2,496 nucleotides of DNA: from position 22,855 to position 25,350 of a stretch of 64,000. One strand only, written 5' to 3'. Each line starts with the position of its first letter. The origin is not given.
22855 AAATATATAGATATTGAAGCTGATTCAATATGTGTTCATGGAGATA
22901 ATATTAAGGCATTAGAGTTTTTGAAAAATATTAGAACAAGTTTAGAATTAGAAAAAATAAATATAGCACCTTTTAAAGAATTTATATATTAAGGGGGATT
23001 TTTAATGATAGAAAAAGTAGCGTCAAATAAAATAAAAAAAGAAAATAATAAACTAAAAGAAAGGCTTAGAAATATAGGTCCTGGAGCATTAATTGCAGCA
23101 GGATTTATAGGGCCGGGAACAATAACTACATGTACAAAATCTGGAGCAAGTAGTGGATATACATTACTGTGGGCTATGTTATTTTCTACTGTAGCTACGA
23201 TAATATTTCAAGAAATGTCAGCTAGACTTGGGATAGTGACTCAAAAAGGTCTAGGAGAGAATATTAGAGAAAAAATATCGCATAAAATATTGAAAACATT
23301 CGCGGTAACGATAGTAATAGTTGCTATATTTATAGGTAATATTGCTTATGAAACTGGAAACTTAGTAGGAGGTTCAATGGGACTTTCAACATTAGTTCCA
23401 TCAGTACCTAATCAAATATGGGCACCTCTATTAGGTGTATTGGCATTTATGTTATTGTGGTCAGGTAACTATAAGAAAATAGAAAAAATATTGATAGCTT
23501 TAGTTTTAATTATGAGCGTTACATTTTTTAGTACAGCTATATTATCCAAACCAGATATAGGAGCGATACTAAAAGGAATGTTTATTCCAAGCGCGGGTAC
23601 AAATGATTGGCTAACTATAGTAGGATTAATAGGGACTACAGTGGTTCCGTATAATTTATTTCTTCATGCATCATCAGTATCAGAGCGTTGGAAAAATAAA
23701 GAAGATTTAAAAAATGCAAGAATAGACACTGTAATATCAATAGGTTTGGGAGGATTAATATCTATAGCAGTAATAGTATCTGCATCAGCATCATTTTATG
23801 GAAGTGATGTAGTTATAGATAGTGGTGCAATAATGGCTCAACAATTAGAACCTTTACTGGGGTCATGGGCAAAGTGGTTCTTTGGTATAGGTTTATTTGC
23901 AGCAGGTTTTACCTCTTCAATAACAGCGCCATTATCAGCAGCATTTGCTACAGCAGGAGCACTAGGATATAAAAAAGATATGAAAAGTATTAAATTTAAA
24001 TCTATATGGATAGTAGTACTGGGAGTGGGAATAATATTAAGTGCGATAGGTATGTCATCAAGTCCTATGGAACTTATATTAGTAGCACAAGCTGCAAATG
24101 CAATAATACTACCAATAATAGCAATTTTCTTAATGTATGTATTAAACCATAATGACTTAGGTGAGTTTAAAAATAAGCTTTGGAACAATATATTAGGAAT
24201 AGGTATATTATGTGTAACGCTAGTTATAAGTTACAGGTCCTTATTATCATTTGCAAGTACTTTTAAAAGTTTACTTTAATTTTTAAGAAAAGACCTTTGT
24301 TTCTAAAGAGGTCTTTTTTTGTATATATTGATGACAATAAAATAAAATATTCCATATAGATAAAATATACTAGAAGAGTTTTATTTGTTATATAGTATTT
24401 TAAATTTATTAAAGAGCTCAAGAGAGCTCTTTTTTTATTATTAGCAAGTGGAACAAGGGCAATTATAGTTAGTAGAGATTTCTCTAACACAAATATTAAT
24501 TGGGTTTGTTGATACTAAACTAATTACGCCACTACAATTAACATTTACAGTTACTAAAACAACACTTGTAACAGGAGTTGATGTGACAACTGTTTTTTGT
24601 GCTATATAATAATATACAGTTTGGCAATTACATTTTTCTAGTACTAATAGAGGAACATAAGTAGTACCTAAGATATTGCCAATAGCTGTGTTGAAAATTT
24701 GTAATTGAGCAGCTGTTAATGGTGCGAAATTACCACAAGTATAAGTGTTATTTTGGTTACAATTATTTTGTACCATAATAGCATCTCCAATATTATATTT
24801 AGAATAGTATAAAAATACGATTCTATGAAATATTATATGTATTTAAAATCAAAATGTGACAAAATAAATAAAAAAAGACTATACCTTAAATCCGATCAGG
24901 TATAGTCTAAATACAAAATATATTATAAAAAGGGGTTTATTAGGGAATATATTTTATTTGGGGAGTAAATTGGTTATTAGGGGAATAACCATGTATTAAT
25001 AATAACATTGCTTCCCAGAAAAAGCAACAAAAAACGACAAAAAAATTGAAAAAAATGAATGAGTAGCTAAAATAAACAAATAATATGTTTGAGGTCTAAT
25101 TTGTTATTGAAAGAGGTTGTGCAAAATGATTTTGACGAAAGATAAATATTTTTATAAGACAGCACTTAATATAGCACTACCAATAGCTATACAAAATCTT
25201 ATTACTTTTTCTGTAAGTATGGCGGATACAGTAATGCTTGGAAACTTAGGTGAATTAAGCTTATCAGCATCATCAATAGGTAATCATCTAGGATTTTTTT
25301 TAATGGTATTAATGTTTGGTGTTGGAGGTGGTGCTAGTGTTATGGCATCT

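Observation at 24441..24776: Stand-alone 111-aa cysteine-rich protein, a possible spore coat or exosporium component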

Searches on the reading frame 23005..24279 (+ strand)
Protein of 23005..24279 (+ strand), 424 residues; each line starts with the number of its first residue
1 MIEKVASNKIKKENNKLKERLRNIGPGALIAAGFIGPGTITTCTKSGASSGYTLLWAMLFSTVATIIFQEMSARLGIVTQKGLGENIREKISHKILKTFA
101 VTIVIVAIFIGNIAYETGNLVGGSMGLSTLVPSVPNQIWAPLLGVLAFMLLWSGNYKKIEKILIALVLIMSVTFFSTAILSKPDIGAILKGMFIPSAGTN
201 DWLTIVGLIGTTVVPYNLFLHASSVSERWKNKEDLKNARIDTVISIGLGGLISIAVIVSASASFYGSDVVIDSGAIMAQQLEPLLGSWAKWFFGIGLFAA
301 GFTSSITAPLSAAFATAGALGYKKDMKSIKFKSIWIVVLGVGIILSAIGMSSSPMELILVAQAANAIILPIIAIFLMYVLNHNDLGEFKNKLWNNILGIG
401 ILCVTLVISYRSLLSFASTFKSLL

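Call 49: search_protein_families(library=pfam, proteins=[window:23005-24279:+], max_evalue=0.001)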
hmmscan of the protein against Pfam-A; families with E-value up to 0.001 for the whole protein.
window:23005-24279:+ (424 aa): 1 family
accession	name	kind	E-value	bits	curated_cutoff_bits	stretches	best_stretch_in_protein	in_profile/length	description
PF01566.24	Nramp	-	6.4e-97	325.2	29.8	1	40-391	1-356/357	Natural resistance-associated macrophage protein-like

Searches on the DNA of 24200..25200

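Call 16: search_rna_families(source=window, start=24200, end=25200, threshold=evalue, max_evalue=10)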
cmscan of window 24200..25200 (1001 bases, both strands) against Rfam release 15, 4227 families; matches with E-value up to 10: 5.
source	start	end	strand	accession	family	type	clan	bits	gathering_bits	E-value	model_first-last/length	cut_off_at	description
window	24870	24924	-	RF02451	ncr1241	Gene; sRNA;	-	21.1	60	0.79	1-63/63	no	Bacillus sRNA ncr1241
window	24402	24443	+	RF00638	MIR159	Gene; miRNA;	-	19.3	74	0.1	1-196/196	no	MIR159 microRNA precursor family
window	24621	24682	+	RF02266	XIST_intron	Gene; lncRNA;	-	19.3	70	1.6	1-68/68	no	XIST 3' intron conserved motif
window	24279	24326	+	RF01635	ceN45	Gene; snRNA; snoRNA; HACA-box;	-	15.6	60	4.7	71-118/128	no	Caenorhabditis snoRNA ceN45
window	24280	24327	+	RF00638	MIR159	Gene; miRNA;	-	13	74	4.3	1-196/196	no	MIR159 microRNA precursor family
